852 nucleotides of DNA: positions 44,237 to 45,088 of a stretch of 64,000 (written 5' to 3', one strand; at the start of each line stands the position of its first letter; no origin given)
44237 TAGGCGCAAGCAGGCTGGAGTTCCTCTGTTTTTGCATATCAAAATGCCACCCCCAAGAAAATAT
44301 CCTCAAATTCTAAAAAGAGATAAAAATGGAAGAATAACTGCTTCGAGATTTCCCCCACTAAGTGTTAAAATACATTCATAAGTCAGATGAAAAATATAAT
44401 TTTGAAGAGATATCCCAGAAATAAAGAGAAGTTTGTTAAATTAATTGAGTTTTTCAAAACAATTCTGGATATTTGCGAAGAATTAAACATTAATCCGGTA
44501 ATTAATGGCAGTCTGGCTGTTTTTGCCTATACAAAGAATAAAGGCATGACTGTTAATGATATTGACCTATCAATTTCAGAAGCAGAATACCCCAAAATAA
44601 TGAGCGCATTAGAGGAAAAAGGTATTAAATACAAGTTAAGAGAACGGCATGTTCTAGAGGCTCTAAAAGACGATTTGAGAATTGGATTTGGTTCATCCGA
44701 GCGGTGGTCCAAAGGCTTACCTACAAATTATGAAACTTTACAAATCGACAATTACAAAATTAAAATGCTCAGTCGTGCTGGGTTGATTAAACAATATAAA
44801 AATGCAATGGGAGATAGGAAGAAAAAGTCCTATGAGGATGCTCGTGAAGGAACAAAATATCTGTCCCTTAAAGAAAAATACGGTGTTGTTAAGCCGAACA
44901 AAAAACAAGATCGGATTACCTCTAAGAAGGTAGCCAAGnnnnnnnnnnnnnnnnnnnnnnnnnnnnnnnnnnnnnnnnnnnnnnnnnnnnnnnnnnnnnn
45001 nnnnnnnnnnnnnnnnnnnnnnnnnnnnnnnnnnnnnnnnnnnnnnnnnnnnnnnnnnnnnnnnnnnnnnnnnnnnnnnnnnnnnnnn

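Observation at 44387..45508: Nucleotidyltransferase–GNAT acetyltransferase fusion (possible bifunctional small-molecule or antibiotic-modifying enzyme)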

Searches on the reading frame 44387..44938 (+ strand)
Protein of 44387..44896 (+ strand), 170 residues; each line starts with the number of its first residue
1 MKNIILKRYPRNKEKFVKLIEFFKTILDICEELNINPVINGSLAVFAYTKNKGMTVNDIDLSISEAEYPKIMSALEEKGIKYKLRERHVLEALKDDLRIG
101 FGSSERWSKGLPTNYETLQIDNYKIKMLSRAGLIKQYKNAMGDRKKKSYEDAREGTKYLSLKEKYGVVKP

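Call 15: find_homologous_proteins(query=A2, max_evalue=10)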
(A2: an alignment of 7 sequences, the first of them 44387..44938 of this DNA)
Query A2 (7 sequences) (184 aa, profile of the alignment): 414 proteins with E <= 10 among 6837 candidates; the best 120 are listed.
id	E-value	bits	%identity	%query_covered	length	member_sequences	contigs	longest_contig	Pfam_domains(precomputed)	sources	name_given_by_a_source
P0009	2.3e-81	290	54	88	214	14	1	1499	-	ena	-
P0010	9.2e-81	288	50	86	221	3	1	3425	PF10706.16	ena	-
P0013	1.0e-79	285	58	90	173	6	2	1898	PF10706.16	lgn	-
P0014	1.9e-78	281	57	88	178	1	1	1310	-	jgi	-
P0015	2.0e-78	281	55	88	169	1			PF10706.16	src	-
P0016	2.6e-78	280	55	90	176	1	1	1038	PF10706.16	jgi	jgi:hypothetical protein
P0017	2.6e-78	280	54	88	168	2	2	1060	PF10706.16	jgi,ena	jgi:hypothetical protein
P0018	2.6e-78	280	58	90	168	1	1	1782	-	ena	-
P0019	4.7e-78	279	58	90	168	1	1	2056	-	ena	-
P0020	7.2e-78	279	62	90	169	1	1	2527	-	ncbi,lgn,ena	-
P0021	1.1e-77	278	63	87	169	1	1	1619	-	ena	-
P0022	2.8e-77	277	57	90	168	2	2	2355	-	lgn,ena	-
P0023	5.3e-77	276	54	88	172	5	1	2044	-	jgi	-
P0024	5.4e-77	276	51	88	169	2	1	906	PF10706.16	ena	-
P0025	9.9e-77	275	61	90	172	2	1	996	PF10706.16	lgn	-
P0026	3.2e-76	273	55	90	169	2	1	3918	PF10706.16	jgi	jgi:hypothetical protein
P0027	3.7e-76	273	56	90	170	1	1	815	PF10706.16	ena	-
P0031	1.4e-75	271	56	90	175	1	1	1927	PF10706.16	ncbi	-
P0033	1.8e-75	271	56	90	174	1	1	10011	PF10706.16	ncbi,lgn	-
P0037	3.1e-75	270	56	90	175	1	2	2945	PF10706.16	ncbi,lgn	-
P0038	3.3e-75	270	54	90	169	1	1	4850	PF10706.16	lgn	-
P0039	3.4e-75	270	54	88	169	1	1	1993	PF10706.16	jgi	jgi:hypothetical protein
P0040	3.5e-75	270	55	88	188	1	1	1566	PF10706.16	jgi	jgi:hypothetical protein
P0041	3.6e-75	270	52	88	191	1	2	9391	PF10706.16,PF17579.7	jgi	jgi:hypothetical protein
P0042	3.9e-75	270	55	89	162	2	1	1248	PF10706.16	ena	-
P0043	4.1e-75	270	56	90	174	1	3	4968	PF10706.16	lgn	-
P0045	5.0e-75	269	53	88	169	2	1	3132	PF10706.16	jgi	jgi:hypothetical protein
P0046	6.4e-75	269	52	88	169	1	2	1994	PF17579.7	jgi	jgi:hypothetical protein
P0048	8.8e-75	269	57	78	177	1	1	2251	PF10706.16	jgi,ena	-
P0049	1.0e-74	268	61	88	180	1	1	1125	PF10706.16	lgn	-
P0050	1.1e-74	268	52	88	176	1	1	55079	PF10706.16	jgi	jgi:hypothetical protein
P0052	2.1e-74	267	50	92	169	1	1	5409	PF10706.16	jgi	jgi:Aminoglycoside-2''-adenylyltransferase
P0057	4.5e-74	266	52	88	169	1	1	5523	PF10706.16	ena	-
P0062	8.2e-74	266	54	88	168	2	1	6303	PF10706.16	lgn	-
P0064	9.0e-74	265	56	90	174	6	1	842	PF10706.16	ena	-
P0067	1.7e-73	264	55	88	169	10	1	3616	PF10706.16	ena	-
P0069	2.5e-73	264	51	88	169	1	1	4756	PF10706.16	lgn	-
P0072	3.1e-73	264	51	88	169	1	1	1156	PF10706.16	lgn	-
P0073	3.4e-73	263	58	90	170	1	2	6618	PF10706.16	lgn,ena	-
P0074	3.8e-73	263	51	93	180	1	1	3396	PF10706.16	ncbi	-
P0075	4.4e-73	263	51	88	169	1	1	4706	PF10706.16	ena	-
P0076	4.6e-73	263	51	90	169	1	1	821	PF10706.16,PF17579.7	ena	-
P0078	8.8e-73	262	52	90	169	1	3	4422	PF10706.16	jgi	jgi:hypothetical protein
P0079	8.9e-73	262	55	90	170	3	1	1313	PF10706.16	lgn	-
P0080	9.5e-73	262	54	88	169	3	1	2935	PF10706.16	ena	-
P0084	2.0e-72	261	52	88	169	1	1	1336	PF10706.16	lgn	-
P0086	2.1e-72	261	54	90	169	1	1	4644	PF10706.16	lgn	-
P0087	2.3e-72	261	54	89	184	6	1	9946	PF10706.16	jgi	-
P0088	2.8e-72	261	53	93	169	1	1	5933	PF10706.16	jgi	jgi:hypothetical protein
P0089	2.9e-72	260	49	88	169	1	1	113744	-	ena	-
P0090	3.5e-72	260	60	88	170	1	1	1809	-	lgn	-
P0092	4.7e-72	260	53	87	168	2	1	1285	PF10706.16,PF17579.7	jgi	-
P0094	5.3e-72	260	51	90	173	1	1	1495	PF10706.16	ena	-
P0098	7.7e-72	259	51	90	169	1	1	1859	PF10706.16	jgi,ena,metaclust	metaclust:\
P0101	8.9e-72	259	49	88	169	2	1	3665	PF10706.16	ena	-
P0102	9.1e-72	259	52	90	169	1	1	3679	PF10706.16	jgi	jgi:hypothetical protein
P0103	9.5e-72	259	56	90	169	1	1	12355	PF10706.16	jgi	jgi:hypothetical protein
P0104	9.7e-72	259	52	88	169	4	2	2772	PF10706.16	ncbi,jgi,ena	-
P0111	1.7e-71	258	49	88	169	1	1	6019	PF10706.16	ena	-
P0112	1.8e-71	258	54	83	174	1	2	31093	PF10706.16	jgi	jgi:hypothetical protein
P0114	2.3e-71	258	51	90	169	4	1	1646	PF10706.16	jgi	-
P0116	2.7e-71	257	52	88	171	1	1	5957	PF10706.16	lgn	-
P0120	6.5e-71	256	55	86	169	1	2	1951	PF10706.16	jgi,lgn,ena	-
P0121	7.3e-71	256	52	88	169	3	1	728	PF10706.16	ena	-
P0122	7.4e-71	256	53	89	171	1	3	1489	PF10706.16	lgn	-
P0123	8.4e-71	256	54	88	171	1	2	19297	PF10706.16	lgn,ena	-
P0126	1.1e-70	255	52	90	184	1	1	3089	PF10706.16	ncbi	-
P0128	2.2e-70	254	49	82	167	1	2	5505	PF17579.7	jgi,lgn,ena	-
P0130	3.7e-70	254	52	88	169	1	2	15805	PF10706.16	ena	-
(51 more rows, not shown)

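Call 16: search_solved_structures(query=A2, max_evalue=10, show_alignments=4)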
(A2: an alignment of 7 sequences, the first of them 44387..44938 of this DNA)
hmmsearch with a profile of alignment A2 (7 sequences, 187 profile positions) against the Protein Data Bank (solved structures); distinct sequences matched with E-value up to 10: 14.
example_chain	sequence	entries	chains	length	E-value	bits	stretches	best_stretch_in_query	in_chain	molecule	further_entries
2fbn_A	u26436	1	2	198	0.02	17.9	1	109-181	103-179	70 kDa peptidylprolyl isomerase, putative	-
8jc1_A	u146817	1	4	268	0.23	14.5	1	49-81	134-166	pectocin M1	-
6f1k_A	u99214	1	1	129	0.48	13.5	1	77-173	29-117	Poly [ADP-ribose] polymerase 2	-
6f5b_A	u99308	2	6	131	0.5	13.4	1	77-173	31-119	Poly [ADP-ribose] polymerase 2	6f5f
9zq9_P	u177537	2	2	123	0.62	13.1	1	77-172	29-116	Poly [ADP-ribose] polymerase 2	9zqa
4kbm_B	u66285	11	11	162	1.1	12.3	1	74-106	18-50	RNA polymerase-binding transcription factor CarD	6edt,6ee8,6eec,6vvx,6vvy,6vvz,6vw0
9m98_M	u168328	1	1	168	1.1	12.3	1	74-106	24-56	RNA polymerase-binding transcription factor CarD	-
9m9d_M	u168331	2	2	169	1.2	12.2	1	74-106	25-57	RNA polymerase-binding transcription factor CarD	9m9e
4ilu_A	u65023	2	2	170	1.2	12.2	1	74-105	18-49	RNA polymerase-binding transcription factor CarD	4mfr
1bqz_A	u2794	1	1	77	1.3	12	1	134-177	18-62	DNAJ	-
5zoi_A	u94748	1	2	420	1.6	11.8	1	90-131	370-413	Alpha-(1,3)-fucosyltransferase FucT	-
1bq0_A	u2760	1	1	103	2.5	11.2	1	134-177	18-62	DNAJ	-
1xbl_A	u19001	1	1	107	2.7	11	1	134-177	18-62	DNAJ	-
5nro_B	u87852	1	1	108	3.1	10.8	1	134-177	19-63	Chaperone protein DnaJ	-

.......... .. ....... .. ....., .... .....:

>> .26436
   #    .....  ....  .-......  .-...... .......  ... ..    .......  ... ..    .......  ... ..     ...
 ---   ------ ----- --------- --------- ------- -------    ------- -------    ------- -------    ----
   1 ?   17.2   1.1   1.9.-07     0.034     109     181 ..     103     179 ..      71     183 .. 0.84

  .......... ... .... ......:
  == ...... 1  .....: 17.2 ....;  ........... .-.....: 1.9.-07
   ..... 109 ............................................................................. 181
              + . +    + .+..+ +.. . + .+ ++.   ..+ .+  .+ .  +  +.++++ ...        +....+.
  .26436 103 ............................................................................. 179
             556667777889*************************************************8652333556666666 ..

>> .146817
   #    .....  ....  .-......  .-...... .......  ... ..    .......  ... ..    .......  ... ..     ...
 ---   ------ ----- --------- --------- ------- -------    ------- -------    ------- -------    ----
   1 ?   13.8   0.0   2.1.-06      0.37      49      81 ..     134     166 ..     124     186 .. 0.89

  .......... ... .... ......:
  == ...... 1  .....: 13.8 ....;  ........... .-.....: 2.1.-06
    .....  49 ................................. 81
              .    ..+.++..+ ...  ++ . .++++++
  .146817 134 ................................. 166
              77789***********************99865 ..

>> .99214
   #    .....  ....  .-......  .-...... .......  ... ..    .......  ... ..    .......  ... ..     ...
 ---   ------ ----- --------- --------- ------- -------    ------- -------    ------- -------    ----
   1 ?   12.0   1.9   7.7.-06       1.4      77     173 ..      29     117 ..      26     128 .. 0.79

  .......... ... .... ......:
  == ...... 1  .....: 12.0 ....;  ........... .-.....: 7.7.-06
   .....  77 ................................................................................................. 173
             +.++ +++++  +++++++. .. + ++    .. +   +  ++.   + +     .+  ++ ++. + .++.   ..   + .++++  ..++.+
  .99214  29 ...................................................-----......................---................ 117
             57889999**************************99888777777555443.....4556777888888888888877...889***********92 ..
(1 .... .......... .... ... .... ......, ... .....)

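Call 18: find_encoding_contigs(protein=P0089, flank=5000, max_places=2)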
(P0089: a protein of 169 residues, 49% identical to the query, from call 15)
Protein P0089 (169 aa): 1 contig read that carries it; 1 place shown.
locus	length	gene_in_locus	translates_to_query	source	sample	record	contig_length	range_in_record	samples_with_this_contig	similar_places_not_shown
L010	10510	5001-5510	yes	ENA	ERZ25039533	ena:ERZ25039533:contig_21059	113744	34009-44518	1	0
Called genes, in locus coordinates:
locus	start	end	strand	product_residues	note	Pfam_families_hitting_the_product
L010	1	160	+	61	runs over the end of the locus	-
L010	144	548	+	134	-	PF01872:RibD_C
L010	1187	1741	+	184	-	-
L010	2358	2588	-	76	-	-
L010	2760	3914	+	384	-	PF07690:MFS_1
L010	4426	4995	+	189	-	-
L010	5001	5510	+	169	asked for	-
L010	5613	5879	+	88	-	-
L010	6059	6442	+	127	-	-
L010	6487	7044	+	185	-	-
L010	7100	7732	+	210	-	-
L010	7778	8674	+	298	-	-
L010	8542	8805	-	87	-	-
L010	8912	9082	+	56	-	-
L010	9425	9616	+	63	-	-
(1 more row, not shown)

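Call 19: find_encoding_contigs(protein=P0050, flank=5000, max_places=2)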
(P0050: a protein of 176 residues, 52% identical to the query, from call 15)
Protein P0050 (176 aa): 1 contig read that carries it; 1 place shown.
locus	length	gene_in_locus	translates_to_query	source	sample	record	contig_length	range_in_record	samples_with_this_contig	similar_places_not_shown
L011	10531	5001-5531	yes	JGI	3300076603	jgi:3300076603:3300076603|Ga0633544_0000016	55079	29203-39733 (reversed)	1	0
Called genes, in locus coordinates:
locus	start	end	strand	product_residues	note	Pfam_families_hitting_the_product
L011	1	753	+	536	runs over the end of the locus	-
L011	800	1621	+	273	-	PF08241:Methyltransf_11, PF13649:Methyltransf_25, PF13847:Methyltransf_31 (weak)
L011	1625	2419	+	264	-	PF13489:Methyltransf_23, PF01209:Ubie_methyltran, PF13847:Methyltransf_31, PF08241:Methyltransf_11, PF08242:Methyltransf_12, PF13649:Methyltransf_25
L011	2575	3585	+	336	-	PF00106:adh_short, PF01073:3Beta_HSD, PF01370:Epimerase, PF02719:Polysacc_synt_2, PF04321:RmlD_sub_bind, PF05368:NmrA, PF16363:GDP_Man_Dehyd, PF13460:NAD_binding_10, +1 more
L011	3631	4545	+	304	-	PF01370:Epimerase, PF04321:RmlD_sub_bind, PF16363:GDP_Man_Dehyd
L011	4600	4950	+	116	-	PF14079:DUF4260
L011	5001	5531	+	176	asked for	PF10706:Aminoglyc_resit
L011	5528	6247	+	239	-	PF03009:GDPD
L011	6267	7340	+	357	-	PF03102:NeuB, PF08666:SAF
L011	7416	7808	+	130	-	PF05635:23S_rRNA_IVP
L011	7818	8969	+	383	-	PF13477:Glyco_trans_4_2, PF13439:Glyco_transf_4, PF13579:Glyco_trans_4_4 (weak), PF20706:GT4-conflict, PF00534:Glycos_transf_1, PF13692:Glyco_trans_1_4, PF13524:Glyco_trans_1_2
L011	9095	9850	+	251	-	PF02522:Antibiotic_NAT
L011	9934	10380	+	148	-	PF01541:GIY-YIG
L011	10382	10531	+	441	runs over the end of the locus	PF16254:DUF4910, PF09940:DUF2172, PF04389:Peptidase_M28 (weak)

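Call 22: search_protein_representatives(alignment_id=A2)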
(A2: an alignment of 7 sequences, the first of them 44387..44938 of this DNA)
Query: 7 sequences, 187 profile positions. Proteins with E-value up to 0.001 (for the whole library): 236; up to 1e-10: 172; up to 1e-30: 37. The best 150 are listed.
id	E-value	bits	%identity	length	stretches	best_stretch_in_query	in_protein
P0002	1.1e-92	325.4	-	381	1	4-186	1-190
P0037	1.0e-75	270.1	-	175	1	7-172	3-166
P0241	3.2e-66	239.1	-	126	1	1-126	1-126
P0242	1.8e-57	210.6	-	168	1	7-172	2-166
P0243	5.8e-56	205.6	-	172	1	7-175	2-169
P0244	1.4e-53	197.9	-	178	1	10-176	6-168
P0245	3.2e-52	193.4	-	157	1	25-174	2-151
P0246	1.2e-46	175.2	-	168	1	9-164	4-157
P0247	6.2e-46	172.9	-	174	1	7-172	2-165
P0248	1.1e-45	172.1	-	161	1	8-166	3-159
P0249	5.6e-45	169.8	-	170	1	7-172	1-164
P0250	2.1e-43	164.7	-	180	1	9-175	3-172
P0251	2.6e-43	164.4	-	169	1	7-164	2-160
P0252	3.6e-41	157.4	-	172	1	8-176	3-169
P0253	3.9e-41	157.3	-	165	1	11-162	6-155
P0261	1.2e-36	142.7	-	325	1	22-172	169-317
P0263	5.6e-36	140.5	-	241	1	9-171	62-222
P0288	1.7e-28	116.0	-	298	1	12-161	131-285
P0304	2.2e-24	102.7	-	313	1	10-164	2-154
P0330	1.9e-20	89.8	-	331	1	30-164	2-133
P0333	1.2e-19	87.2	-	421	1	10-149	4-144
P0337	2.5e-19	86.2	-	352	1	10-181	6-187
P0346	1.6e-18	83.5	-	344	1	9-157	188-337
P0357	6.9e-17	78.2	-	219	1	10-180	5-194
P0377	6.2e-15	71.9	-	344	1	11-161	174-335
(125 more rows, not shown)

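Call 23: search_protein_families(library=pfam, proteins=[P0261, P0288, P0304, P0330, P0333, P0337, P0346, P0377, P0263, P0357], max_evalue=0.01)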
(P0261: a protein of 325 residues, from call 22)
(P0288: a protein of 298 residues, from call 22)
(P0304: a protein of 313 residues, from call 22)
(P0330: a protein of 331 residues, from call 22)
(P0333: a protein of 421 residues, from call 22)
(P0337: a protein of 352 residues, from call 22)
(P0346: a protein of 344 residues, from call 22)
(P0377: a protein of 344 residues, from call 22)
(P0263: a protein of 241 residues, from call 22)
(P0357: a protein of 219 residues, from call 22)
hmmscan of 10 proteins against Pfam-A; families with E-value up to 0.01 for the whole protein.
P0261 (325 aa): 6 families
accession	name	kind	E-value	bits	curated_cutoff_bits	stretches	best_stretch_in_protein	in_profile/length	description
PF00583.31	Acetyltransf_1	-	1.6e-17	64.2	20.7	1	28-124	23-116/116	Acetyltransferase (GNAT) family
PF13673.13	Acetyltransf_10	-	3.1e-14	53.5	23.6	1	13-136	9-119/128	Acetyltransferase (GNAT) domain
PF13508.13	Acetyltransf_7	-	6.3e-11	42.9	27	1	41-125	6-83/84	Acetyltransferase (GNAT) domain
PF08445.16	FR47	-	1.4e-05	25.4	22.1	1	68-127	23-80/86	FR47-like protein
PF10706.15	Aminoglyc_resit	-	3.4e-05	24.4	21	1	176-301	5-146/149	Aminoglycoside-2''-adenylyltransferase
PF13302.13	Acetyltransf_3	-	0.00016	22.8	25.4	1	7-124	18-137/138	Acetyltransferase (GNAT) domain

P0288 (298 aa): 1 family
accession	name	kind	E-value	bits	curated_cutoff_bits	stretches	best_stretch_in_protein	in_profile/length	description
PF14907.12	NTP_transf_5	-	0.00065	19.8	31.2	1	146-223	61-140/249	Uncharacterised nucleotidyltransferase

P0304 (313 aa): 2 families
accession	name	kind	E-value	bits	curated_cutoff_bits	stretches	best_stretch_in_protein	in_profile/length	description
PF00293.34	NUDIX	-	1.2e-19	71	21.1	1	161-294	1-127/134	NUDIX domain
PF14907.12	NTP_transf_5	-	6.1e-05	23.1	31.2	1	13-102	55-146/249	Uncharacterised nucleotidyltransferase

P0330 (331 aa): 6 families
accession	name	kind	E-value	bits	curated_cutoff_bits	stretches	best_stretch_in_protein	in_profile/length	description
PF00583.31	Acetyltransf_1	-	5e-13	49.8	20.7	1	172-294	10-113/116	Acetyltransferase (GNAT) family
PF13508.13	Acetyltransf_7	-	8.1e-11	42.6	27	1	199-298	3-83/84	Acetyltransferase (GNAT) domain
PF13673.13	Acetyltransf_10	-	7.4e-06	26.4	23.6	1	201-299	33-109/128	Acetyltransferase (GNAT) domain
PF08445.16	FR47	-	0.0012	19.2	22.1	1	229-298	9-78/86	FR47-like protein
PF14907.12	NTP_transf_5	-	0.0022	18.1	31.2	1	9-78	71-142/249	Uncharacterised nucleotidyltransferase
PF13527.13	Acetyltransf_9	-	0.0049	17.3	25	0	241-275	71-105/127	Acetyltransferase (GNAT) domain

P0333 (421 aa): 3 families
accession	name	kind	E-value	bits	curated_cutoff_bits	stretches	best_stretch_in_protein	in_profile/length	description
PF18765.7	Polbeta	-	2.8e-07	31.1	26.9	1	177-238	2-64/93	Polymerase beta, Nucleotidyltransferase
PF01909.29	NTP_transf_2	-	0.00014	22.6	21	1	180-236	6-60/93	Nucleotidyltransferase domain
PF22600.2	MTPAP-like_central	-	0.0033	18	27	0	171-220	22-71/139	Poly(A) RNA polymerase, mitochondrial-like, central palm domain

P0337 (352 aa): 2 families
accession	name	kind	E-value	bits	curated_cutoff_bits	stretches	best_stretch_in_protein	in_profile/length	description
PF13527.13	Acetyltransf_9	-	0.0021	18.5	25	1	185-283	4-108/127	Acetyltransferase (GNAT) domain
PF14907.12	NTP_transf_5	-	0.0021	18.1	31.2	1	54-101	93-141/249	Uncharacterised nucleotidyltransferase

P0346 (344 aa): 0 families

P0377 (344 aa): 1 family
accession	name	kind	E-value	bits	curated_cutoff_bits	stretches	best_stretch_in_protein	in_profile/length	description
PF04229.20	GrpB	-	2.9e-32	112.5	25.5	1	7-165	5-159/159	GrpB protein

P0263 (241 aa): 0 families

P0357 (219 aa): 0 families

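Call 45: predict_structure(alignment_id=A7)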
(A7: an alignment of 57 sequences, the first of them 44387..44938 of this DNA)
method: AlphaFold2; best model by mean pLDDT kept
length: 184 residues; sequences in the alignment: 57
mean_pLDDT: 88.0   pTM: 0.81
mean pLDDT of the five models: 88.0, 87.6, 87.3, 87.2, 86.2
residues with pLDDT >= 90: 120; 70-90: 46; 50-70: 6; < 50: 12
segments of 3 or more residues with pLDDT < 50: 173-184
pLDDT, mean of each block of 10 residues (from residue 1): 90 98 98 97 94 95 96 98 91 98 87 90 95 90 76 80 83 47 47
secondary structure, 60 per line:
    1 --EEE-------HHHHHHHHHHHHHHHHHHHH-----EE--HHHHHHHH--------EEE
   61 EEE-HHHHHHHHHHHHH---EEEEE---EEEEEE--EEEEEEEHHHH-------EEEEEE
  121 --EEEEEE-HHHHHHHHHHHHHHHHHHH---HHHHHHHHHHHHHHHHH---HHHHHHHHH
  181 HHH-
elements in order: E3-5 H13-32 H42-49 E58-63 H65-77 E81-85 E89-94 E97-103 H104-107 E115-120 E123-128 H130-148 H152-168 H172-183
